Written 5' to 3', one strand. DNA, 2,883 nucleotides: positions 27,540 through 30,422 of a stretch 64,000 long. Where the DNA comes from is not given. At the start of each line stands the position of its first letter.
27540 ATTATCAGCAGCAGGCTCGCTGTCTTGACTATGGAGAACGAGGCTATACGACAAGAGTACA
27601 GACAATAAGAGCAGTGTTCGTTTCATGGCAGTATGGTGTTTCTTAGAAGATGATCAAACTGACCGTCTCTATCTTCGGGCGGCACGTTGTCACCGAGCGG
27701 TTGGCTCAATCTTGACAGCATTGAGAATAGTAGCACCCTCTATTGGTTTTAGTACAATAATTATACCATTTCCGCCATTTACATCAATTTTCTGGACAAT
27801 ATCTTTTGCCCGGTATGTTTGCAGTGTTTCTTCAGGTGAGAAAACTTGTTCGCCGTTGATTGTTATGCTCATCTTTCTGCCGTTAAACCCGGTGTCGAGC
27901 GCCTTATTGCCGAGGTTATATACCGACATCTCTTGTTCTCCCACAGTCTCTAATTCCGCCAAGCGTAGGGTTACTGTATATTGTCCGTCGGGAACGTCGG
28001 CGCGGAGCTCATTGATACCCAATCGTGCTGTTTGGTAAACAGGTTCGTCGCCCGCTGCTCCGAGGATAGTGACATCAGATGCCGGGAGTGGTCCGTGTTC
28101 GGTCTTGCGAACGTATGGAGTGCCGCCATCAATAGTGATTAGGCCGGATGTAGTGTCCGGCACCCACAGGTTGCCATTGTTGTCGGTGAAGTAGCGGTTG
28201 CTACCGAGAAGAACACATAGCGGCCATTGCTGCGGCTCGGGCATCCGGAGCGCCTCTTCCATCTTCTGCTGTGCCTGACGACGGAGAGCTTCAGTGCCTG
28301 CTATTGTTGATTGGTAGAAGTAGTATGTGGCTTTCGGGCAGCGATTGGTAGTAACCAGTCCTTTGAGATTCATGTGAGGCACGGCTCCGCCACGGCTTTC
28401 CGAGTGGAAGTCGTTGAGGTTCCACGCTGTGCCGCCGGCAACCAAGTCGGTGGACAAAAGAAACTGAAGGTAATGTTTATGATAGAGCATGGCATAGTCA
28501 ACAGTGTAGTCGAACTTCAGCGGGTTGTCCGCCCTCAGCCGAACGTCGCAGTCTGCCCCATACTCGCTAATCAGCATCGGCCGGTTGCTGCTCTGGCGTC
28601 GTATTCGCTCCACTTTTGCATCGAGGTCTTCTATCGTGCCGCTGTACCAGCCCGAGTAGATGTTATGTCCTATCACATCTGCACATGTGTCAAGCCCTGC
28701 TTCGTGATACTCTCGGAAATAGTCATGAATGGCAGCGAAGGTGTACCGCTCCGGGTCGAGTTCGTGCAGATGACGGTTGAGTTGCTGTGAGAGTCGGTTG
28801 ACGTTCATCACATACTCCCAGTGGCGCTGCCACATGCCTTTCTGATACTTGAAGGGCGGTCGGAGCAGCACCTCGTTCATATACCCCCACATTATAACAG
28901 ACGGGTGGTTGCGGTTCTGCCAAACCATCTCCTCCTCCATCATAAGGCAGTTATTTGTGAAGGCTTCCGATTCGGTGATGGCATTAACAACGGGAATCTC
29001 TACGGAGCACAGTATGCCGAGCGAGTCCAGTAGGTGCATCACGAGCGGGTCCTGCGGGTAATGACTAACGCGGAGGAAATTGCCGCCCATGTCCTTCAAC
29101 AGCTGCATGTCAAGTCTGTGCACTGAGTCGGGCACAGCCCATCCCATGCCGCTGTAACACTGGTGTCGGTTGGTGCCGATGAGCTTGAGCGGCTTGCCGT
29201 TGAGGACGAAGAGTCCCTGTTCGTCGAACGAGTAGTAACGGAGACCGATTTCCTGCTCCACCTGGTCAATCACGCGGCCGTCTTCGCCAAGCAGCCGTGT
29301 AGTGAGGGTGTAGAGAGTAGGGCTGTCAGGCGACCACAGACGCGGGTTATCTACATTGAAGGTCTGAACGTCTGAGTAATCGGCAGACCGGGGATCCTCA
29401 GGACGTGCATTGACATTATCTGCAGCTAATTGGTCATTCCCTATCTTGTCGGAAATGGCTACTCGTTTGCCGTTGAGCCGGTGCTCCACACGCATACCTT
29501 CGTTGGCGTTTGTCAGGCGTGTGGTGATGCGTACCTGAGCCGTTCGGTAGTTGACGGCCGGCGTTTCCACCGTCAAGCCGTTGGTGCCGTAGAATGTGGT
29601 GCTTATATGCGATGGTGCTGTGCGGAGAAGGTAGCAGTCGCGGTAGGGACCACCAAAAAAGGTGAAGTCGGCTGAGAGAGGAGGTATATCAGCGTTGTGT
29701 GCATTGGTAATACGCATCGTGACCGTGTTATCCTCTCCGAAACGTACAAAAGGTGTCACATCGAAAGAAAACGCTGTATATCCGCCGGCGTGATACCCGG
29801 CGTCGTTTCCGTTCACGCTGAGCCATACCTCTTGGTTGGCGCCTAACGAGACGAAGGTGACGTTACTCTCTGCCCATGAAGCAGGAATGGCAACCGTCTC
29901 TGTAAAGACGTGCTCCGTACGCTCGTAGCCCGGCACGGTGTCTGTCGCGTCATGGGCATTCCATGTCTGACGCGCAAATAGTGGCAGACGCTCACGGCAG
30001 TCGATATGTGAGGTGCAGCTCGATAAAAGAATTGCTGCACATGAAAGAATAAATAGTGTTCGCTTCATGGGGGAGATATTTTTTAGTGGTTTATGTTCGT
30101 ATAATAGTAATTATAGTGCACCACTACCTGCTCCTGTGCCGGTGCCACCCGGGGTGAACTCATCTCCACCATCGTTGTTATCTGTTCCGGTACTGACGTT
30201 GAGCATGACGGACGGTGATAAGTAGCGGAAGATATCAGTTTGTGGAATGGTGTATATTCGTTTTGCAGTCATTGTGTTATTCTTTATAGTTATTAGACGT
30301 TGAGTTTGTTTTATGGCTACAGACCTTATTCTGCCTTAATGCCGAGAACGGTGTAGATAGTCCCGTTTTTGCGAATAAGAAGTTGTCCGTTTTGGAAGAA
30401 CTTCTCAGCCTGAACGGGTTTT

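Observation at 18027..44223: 26-kb co-directional array: a Sus-like PUL head fused to a train of T9SS-tailed giant proteins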

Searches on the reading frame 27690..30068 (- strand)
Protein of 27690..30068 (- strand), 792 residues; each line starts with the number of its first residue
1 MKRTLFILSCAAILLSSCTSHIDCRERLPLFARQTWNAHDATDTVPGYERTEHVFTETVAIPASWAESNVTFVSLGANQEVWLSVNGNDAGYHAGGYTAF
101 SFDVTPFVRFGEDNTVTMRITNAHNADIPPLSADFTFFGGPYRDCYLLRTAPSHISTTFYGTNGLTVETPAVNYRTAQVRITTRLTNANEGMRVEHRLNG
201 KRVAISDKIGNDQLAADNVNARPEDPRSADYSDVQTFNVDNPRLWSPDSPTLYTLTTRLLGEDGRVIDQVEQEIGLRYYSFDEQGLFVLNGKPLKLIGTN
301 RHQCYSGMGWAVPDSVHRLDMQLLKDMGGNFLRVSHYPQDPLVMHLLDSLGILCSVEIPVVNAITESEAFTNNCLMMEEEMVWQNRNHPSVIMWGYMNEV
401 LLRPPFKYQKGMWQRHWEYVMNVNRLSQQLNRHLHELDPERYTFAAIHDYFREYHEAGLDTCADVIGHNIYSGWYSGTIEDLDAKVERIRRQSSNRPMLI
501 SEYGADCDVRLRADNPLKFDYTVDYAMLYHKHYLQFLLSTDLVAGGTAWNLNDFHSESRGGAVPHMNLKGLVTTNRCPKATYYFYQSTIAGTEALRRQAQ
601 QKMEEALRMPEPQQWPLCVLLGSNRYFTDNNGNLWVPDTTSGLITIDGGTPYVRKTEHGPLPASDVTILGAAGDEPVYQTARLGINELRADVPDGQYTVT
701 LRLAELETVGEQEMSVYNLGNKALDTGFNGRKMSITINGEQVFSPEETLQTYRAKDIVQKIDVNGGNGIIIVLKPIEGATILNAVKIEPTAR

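Call 4: search_protein_families(library=pfam, proteins=[window:27690-30068:-], max_evalue=0.01)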
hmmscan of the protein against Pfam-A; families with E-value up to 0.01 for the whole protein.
window:27690-30068:- (792 aa): 4 families
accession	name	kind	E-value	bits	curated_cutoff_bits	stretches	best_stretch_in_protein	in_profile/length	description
PF02836.23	Glyco_hydro_2_C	-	3.7e-30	105.5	21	1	284-589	5-297/302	Glycosyl hydrolases family 2, TIM barrel domain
PF00703.27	Glyco_hydro_2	-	1e-14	55.6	23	1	179-277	6-109/109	Glycosyl hydrolases family 2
PF02837.24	Glyco_hydro_2_N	-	3.4e-10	40.5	28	1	49-149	63-167/169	Glycosyl hydrolases family 2, sugar binding domain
PF11721.14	Malectin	-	0.00058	20.3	23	1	619-728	5-91/163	Malectin domain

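Call 5: search_protein_families(library=ncbifam, proteins=[window:27690-30068:-], max_evalue=0.01)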
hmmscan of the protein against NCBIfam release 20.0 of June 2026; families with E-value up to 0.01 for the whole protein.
window:27690-30068:- (792 aa): 11 families
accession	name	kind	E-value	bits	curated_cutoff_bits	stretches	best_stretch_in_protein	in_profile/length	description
NF050095.1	BetGlucuronLacZ4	equivalog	3.6e-101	339.3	950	1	34-601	43-595/666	beta-glucuronidase LacZ4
NF041462.1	GalA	equivalog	4e-66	223.7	900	1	57-588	88-570/763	beta-galactosidase GalA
NF041463.1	GalB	equivalog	2e-48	164.9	900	1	58-469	141-531/869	beta-galactosidase GalB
NF007538.0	PRK10150.1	equivalog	5.9e-46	157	544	1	55-587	69-593/607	beta-glucuronidase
NF052611.1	beta_gal_Bga2A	equivalog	7.5e-43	146.7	999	1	36-399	95-457/1007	beta-galactosidase, LacZ type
NF007074.0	PRK09525.1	subfamily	1.6e-35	122.2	1221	1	52-399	121-462/1027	beta-galactosidase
NF007666.0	PRK10340.1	equivalog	4e-35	120.9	1284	1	54-399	112-449/1030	beta-galactosidase subunit alpha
NF049891.1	Bet1-4galacdseBT4156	equivalog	3.9e-33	114.4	1700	1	54-399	80-407/946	exo-beta-1,4-galactosidase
NF041100.1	betagal_LacZ_Ttogales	equivalog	1e-26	93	2000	1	39-400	96-443/1090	beta-galactosidase LacZ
NF049877.1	GlucurArabfur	equivalog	6.6e-26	90.2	1800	1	83-404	454-774/1400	beta-d-glucuronidase/beta-L-arabinofuranosidase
NF049890.1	Bet1-4galacdseBT4151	equivalog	1e-09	37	1500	1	56-399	112-449/952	exo-beta-1,4-galactosidase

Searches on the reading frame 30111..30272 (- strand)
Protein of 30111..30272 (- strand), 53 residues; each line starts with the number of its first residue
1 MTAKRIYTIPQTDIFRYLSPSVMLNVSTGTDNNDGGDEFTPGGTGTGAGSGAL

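Call 79: search_protein_families(library=pfam, proteins=[window:30111-30272:-], max_evalue=0.01)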
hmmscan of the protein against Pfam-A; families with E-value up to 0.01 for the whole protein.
window:30111-30272:- (53 aa): 0 families

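Call 103: list_cluster_members(proteins=[window:30111-30272:-, window:1120-3879:+, window:58089-60320:+, window:44398-45960:+, window:40991-44170:-, window:57145-57951:-])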
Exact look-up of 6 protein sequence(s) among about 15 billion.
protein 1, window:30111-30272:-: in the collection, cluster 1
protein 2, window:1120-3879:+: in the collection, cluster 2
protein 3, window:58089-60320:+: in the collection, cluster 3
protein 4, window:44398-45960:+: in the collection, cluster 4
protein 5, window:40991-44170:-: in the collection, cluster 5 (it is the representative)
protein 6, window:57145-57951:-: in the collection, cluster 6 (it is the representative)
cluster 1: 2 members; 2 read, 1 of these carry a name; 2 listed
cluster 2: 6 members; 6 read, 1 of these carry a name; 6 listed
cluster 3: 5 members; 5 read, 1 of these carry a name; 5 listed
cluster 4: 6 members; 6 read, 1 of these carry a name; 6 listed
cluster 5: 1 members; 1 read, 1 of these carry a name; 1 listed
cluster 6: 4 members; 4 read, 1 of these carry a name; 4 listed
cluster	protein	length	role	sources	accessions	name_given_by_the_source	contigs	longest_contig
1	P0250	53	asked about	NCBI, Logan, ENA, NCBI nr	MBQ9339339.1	MAG: hypothetical protein IJS13_03295 [Paludibacteraceae bacterium] | hypothetical protein [Paludibacteraceae bacterium]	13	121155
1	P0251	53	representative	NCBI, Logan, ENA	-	-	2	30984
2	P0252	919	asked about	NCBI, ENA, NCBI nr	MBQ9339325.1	MAG: hypothetical protein IJS13_03225 [Paludibacteraceae bacterium] | hypothetical protein [Paludibacteraceae bacterium]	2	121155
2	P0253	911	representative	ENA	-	-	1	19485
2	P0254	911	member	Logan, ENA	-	-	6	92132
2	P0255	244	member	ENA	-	-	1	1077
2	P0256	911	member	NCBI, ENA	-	-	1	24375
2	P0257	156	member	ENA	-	-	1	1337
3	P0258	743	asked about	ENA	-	-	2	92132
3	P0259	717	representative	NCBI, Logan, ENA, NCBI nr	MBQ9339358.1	MAG: hypothetical protein IJS13_03390 [Paludibacteraceae bacterium] | hypothetical protein [Paludibacteraceae bacterium]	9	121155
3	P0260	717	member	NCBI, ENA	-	-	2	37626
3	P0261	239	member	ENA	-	-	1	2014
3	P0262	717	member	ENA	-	-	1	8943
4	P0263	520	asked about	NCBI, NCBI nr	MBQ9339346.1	MAG: hypothetical protein IJS13_03330 [Paludibacteraceae bacterium] | hypothetical protein [Paludibacteraceae bacterium]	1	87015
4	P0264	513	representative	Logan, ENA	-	-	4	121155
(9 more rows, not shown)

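Call 106: search_protein_families(library=ncbifam, proteins=[window:30114-30272:-], max_evalue=1)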
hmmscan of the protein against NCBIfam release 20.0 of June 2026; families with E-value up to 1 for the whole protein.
seq(53 aa): 0 families
